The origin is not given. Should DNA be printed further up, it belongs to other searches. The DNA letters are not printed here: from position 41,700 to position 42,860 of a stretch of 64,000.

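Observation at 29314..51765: Four paralogous HTH/winged-helix regulators interleaved with the cassettes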

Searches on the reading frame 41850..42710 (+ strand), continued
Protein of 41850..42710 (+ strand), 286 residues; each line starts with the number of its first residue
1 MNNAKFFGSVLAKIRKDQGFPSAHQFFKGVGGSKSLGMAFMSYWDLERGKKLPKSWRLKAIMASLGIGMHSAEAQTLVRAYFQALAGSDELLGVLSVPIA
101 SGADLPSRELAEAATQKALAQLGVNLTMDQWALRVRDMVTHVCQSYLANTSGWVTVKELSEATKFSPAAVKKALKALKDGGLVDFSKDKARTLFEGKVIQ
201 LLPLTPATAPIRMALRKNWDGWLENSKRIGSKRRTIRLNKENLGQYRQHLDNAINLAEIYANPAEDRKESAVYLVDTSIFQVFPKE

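Call 30: search_protein_families(library=ncbifam, alignment_id=A4, max_evalue=0.01)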
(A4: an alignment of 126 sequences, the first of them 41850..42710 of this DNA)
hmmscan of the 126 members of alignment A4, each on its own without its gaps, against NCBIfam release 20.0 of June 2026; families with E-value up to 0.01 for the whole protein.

A. member 1, window:41850-42710:+ (286 aa): 4 families
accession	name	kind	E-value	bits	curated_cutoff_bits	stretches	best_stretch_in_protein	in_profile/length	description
NF033788.1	HTH_metalloreg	subfamily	0.001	18.8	55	1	152-189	24-61/77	metalloregulator ArsR/SmtB family transcription factor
NF040939.2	trans_reg_lrs14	equivalog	0.0012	18.8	90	1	147-189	30-72/103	Lrs14 family HTH-type transcriptional regulator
NF038251.1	AdcR_fam_Zn_TF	equivalog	0.0039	17.4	175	1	154-191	50-87/143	zinc-dependent MarR family transcriptional regulator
TIGR00498.1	lexA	equivalog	0.0041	16.7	110.95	1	140-193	12-66/203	transcriptional repressor LexA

B. families by the number of members that match (of 126 scanned): 16 families
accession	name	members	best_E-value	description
NF033788.1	HTH_metalloreg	20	6.1e-05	metalloregulator ArsR/SmtB family transcription factor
NF040939.2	trans_reg_lrs14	8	0.00011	Lrs14 family HTH-type transcriptional regulator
TIGR01884.1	cas_HTH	5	9.2e-05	CRISPR-associated CARF protein Csa3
NF038251.1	AdcR_fam_Zn_TF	4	7e-05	zinc-dependent MarR family transcriptional regulator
NF053606.1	Sta1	4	0.00026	Sta1 family transcriptional regulator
TIGR00498.1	lexA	3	0.0032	transcriptional repressor LexA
NF008273.0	PRK11050.1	2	0.00015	manganese-binding transcriptional regulator MntR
NF041413.1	ArsR_Rv2640c_fam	2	0.00093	Rv2640c family ArsR-like transcriptional regulator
TIGR00738.1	rrf2_super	2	0.0014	Rrf2 family transcriptional regulator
TIGR02944.1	suf_reg_Xantho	1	0.0011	SUF system Fe-S cluster assembly regulator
NF047407.1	TransRegMntRTherm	1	0.0013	manganese-dependent transcriptional regulator MntR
TIGR00562.1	proto_IX_ox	1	0.0022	protoporphyrinogen oxidase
TIGR02018.2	his_ut_repres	1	0.0025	histidine utilization transcriptional repressor HutC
NF008732.0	PRK11753.1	1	0.0038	cAMP-activated global transcriptional regulator CRP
TIGR01610.1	phage_O_Nterm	1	0.006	phage replication protein O, N-terminal domain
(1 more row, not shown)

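Call 31: fold_search(model_id=the predicted structure, library=pdb)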
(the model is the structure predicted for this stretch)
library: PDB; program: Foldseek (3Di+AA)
matches with E <= 10: 1238; with E <= 0.001: 0
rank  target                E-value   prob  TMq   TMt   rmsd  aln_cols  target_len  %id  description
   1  5hsm                  1.0e-02  1.00  0.20  0.40  13.0       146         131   18  CRYSTAL STRUCTURE OF MYCOBACTERIUM TUBERCULOSIS MARR FAMILY PROTEIN RV2887 (released 2017-02-01)
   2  8gzi                  1.0e-02  0.87  0.19  0.15  17.6       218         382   11  Crystal Structure of ApiI in complex with SAH (released 2023-09-27)
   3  5aiq_B                1.3e-02  0.98  0.18  0.34  14.9       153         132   16  Crystal structure of ligand-free NadR (released 2016-03-02)
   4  8gx4                  1.3e-02  0.91  0.21  0.16  17.3       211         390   10  Crystal structure of Diels-Alderase ApiI in complex with SAM (released 2023-09-20)
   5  3vod_A                1.9e-02  0.89  0.16  0.30  14.6       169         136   12  Crystal Structure of mutant MarR C80S from E.coli (released 2013-03-06)
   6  7y3h                  2.5e-02  0.77  0.21  0.16  17.9       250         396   10  Crystal Structure of Diels-Alderase ApiI in complex with SAM and product (released 2023-06-14)
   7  7kk0                  2.6e-02  0.97  0.18  0.34  14.9       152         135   16  Crystal structure of the MarR family transcriptional regulator from Variovorax paradoxus bound to Catechol (released 2021-12-01)
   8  2rdp                  2.8e-02  0.95  0.18  0.34  17.2       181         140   13  The structure of a MarR family protein from Bacillus stearothermophilus (released 2007-11-13)
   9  6pcp_C                2.9e-02  0.90  0.16  0.30  15.1       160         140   14  Mechanism for regulation of DNA binding of Bordetella bronchiseptica BpsR by 6-hydroxynicotinic acid (released 2019-11-06)
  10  7wuy_A                3.1e-02  0.82  0.22  0.17  17.7       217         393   14  The crystal structure of FinI in complex with SAM and fischerin (released 2023-02-15)
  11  6pco_C                3.2e-02  0.84  0.17  0.31  15.0       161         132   17  Mechanism for regulation of DNA binding of Bordetella bronchiseptica BpsR by 6-hydroxynicotinic acid (released 2019-11-06)
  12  3bj6_A                3.2e-02  0.80  0.17  0.30  17.9       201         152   15  Crystal structure of MarR family transcription regulator SP03579 (released 2007-12-18)
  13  7wup_A                3.4e-02  0.66  0.19  0.14  18.6       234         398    9  The crystal structure of ApiI (released 2023-02-15)
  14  6pcp_A                3.9e-02  0.87  0.18  0.32  16.2       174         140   13  Mechanism for regulation of DNA binding of Bordetella bronchiseptica BpsR by 6-hydroxynicotinic acid (released 2019-11-06)
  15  7wvs_A                3.9e-02  0.72  0.20  0.15  17.9       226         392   14  The structure of FinI complex with SAM (released 2023-02-15)
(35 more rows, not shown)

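Call 37: find_related_loci(query=A3, collection=metagenome_contigs, flank=6000)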
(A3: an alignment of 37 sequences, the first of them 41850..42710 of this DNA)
Query A3 (286 aa) in metagenome_contigs; peptide patterns used: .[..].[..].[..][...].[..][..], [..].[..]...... (x = any residue, [..] = any of these).
181 stretches matched a pattern; 43 encode a relative of the query (tblastn E <= 1e-3); 42 distinct loci.
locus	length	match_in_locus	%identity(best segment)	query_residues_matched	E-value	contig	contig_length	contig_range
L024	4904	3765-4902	93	1-286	0e+0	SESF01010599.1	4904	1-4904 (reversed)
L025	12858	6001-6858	73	1-286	1e-149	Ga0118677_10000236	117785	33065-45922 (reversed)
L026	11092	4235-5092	72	1-286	2e-146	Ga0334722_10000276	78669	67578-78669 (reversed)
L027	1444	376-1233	69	1-286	1e-153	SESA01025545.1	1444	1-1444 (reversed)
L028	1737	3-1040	67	1-286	2e-146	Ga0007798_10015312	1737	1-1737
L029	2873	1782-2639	64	1-286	7e-131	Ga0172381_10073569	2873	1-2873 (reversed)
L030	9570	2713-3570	63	1-286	2e-125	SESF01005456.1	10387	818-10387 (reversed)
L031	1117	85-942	61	1-286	2e-134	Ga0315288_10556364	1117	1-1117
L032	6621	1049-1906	60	1-286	7e-121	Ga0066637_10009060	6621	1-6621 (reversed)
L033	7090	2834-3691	60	1-286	7e-121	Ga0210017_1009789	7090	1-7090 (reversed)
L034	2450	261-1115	61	1-285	9e-126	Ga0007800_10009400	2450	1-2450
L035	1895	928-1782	62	1-285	1e-127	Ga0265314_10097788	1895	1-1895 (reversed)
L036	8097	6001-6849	61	1-283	3e-116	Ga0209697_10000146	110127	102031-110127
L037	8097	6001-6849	61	1-283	2e-116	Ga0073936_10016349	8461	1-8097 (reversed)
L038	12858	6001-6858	63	1-286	9e-116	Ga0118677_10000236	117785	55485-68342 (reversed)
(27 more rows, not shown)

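Call 76: find_homologous_proteins(query=A4, max_evalue=0.00001)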
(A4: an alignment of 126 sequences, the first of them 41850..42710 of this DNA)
Query A4 (126 sequences) (286 aa, profile of the alignment): 103 proteins with E <= 0.00001 among 8000 candidates.
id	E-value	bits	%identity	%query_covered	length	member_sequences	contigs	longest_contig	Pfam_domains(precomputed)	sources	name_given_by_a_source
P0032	3.0e-84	301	62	100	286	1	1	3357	-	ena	-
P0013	4.6e-84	300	67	100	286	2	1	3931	-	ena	-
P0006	1.5e-83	298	69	100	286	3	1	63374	-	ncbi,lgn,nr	ncbi:MAG: hypothetical protein PHV36_13980 [Elusimicrobiales bacterium]|nr:hypothetical protein [Elu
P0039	1.2e-82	295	61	100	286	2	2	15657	-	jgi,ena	-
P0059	1.9e-82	295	58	100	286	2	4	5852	-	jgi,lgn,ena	-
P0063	4.0e-82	294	60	100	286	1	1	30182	-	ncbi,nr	ncbi:MAG: hypothetical protein NTX59_00885 [Elusimicrobia bacterium]|nr:hypothetical protein [Elusim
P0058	5.1e-82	293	58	100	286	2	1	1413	-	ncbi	-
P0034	5.2e-82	293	62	100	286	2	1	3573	-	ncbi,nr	ncbi:MAG: hypothetical protein Q7R35_20230 [Elusimicrobiota bacterium]|nr:hypothetical protein [Elus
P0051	5.7e-82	293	61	100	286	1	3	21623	-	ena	-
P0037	6.7e-82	293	61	100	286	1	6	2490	-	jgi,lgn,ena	-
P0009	8.1e-82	293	66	100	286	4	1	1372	-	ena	-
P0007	9.6e-82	292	71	100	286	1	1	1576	-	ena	-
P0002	1.0e-81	292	93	100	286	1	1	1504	-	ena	-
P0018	1.1e-81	292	64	100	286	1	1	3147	PF01726.23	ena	-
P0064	1.2e-81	292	59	100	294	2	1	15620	-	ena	-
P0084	1.1e-80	289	54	99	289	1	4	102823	-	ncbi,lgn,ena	ncbi:MAG: hypothetical protein ACYC2I_01600 [Elusimicrobiales bacterium]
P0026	2.8e-78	281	63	100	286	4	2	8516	-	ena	-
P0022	4.7e-78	280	63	100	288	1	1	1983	-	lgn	-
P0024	1.4e-77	279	64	100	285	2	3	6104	-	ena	-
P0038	4.4e-77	277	58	100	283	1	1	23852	-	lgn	-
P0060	7.8e-77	276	58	100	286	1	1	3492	-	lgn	-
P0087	1.1e-76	276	54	100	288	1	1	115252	-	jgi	-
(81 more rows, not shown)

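Call 77: list_cluster_members(proteins=[P0104, P0110, P0120, P0140, P0160, P0180, P0200, P0215, P0235, P0250])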
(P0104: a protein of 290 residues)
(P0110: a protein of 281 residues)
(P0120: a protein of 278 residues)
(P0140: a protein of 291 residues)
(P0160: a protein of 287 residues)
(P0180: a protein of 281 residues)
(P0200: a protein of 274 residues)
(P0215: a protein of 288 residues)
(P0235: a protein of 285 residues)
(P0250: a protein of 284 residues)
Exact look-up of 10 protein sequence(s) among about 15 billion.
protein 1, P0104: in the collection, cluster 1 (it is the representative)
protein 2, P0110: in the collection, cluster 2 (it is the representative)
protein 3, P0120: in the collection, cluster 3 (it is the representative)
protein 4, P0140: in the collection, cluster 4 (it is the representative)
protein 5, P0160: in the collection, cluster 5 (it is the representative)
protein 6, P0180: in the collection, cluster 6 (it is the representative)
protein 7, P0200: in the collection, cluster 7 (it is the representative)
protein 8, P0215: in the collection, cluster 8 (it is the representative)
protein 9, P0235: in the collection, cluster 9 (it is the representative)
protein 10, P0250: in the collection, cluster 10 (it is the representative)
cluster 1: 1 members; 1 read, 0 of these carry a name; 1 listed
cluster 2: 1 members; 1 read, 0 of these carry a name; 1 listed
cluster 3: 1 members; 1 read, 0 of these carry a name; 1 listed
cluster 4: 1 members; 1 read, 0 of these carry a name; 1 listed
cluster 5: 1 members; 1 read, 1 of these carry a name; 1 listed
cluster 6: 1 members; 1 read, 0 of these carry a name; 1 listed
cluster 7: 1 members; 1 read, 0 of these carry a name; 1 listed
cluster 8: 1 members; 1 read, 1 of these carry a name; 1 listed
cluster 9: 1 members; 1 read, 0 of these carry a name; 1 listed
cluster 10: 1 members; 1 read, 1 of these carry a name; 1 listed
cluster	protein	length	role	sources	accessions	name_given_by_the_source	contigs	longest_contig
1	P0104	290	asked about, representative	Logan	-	-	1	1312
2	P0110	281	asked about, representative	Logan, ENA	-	-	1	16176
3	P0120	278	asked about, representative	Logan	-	-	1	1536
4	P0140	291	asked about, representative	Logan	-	-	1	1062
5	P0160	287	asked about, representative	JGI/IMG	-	predicted transcriptional regulator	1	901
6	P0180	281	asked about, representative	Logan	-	-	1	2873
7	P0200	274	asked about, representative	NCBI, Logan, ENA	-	-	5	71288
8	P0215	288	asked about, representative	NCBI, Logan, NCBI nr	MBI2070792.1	MAG: hypothetical protein HYT79_09365 [Elusimicrobia bacterium] | hypothetical protein [Elusimicrobiota bacterium]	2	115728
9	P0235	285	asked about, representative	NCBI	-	-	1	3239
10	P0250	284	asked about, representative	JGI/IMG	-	hypothetical protein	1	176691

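Call 82: find_encoding_contigs(protein=P0060, flank=400, max_places=1)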
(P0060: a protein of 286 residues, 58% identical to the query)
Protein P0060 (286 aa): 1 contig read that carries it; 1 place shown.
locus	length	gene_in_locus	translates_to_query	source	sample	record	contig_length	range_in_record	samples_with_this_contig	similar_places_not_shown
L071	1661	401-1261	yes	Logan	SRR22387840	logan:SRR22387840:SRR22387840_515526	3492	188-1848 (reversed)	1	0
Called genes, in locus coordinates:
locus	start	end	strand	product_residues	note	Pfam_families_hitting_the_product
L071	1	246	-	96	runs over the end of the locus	PF12840:HTH_20 (weak), PF01022:HTH_5 (weak)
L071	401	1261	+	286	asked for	-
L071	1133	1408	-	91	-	-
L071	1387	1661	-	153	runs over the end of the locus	?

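Call 83: find_encoding_contigs(protein=P0032, flank=400, max_places=1)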
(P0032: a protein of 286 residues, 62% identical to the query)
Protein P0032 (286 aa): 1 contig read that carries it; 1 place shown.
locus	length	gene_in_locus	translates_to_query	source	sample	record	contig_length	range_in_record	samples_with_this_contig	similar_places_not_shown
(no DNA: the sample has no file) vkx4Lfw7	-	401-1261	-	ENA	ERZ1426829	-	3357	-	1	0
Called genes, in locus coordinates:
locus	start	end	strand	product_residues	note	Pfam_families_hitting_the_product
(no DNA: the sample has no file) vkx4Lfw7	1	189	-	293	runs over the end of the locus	PF03781:FGE-sulfatase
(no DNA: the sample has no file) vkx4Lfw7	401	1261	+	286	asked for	-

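Call 84: find_encoding_contigs(protein=P0026, flank=400, max_places=1)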
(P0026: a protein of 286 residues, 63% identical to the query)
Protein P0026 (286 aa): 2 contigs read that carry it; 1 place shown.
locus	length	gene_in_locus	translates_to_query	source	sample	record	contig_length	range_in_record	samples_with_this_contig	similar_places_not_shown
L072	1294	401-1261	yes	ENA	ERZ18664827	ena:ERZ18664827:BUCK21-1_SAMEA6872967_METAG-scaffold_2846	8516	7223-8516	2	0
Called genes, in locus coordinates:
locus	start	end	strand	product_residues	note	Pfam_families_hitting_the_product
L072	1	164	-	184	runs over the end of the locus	PF09912:DUF2141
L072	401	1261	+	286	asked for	-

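Call 85: find_encoding_contigs(protein=P0087, flank=400, max_places=1)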
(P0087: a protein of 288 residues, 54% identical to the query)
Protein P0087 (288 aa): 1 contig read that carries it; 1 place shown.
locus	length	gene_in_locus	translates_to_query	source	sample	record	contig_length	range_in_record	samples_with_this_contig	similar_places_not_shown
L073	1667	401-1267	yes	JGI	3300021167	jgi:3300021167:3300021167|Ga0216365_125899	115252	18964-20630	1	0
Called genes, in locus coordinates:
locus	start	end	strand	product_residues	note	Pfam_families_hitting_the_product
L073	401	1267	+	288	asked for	-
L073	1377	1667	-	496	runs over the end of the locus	PF01466:Skp1 (weak), PF05643:GNA1162-like (weak)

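Call 86: find_encoding_contigs(protein=P0084, flank=400, max_places=1)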
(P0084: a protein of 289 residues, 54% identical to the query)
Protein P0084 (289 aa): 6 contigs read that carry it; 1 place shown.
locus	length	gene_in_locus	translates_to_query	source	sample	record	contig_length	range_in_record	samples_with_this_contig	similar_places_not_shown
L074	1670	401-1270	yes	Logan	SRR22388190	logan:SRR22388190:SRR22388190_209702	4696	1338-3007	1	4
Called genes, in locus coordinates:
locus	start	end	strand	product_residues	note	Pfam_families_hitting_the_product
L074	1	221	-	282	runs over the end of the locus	-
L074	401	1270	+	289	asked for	-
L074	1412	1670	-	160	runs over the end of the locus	PF13302:Acetyltransf_3 (weak)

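Call 87: find_encoding_contigs(protein=P0024, flank=400, max_places=1)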
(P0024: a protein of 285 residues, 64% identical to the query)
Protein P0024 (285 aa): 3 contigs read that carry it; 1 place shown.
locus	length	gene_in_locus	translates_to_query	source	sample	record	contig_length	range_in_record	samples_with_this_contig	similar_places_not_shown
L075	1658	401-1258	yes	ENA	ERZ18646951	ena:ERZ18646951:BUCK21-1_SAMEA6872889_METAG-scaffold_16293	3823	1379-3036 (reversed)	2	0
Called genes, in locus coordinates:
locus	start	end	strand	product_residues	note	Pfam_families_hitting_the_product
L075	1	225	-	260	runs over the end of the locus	-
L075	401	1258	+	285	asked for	-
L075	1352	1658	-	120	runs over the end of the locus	-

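Call 88: find_encoding_contigs(protein=P0022, flank=400, max_places=1)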
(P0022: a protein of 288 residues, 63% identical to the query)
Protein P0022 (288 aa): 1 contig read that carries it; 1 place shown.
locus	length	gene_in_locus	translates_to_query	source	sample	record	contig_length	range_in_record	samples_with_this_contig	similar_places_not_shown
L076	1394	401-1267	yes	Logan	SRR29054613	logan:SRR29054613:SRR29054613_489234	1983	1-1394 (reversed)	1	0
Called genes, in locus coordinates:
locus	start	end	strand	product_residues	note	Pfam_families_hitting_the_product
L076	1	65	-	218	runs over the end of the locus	?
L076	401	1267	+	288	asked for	-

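Call 89: find_encoding_contigs(protein=P0007, flank=400, max_places=1)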
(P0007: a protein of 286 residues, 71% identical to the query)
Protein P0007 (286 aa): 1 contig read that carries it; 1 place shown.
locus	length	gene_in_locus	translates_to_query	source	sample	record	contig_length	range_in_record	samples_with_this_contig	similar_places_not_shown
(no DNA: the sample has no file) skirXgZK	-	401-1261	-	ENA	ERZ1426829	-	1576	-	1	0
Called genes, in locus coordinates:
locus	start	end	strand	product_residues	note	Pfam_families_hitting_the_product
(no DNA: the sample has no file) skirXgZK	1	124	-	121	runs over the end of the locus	?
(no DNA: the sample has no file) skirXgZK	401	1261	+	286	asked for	-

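Call 92: find_encoding_contigs(protein=P0038, flank=400, max_places=1)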
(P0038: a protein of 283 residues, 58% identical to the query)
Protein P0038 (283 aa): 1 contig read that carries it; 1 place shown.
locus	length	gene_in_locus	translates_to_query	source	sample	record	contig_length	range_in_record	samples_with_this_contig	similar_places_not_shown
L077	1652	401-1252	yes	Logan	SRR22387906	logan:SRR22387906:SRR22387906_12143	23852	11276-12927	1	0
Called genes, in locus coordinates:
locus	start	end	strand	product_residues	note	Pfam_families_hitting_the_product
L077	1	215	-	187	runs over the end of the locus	PF09912:DUF2141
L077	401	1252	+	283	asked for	-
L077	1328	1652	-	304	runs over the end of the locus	-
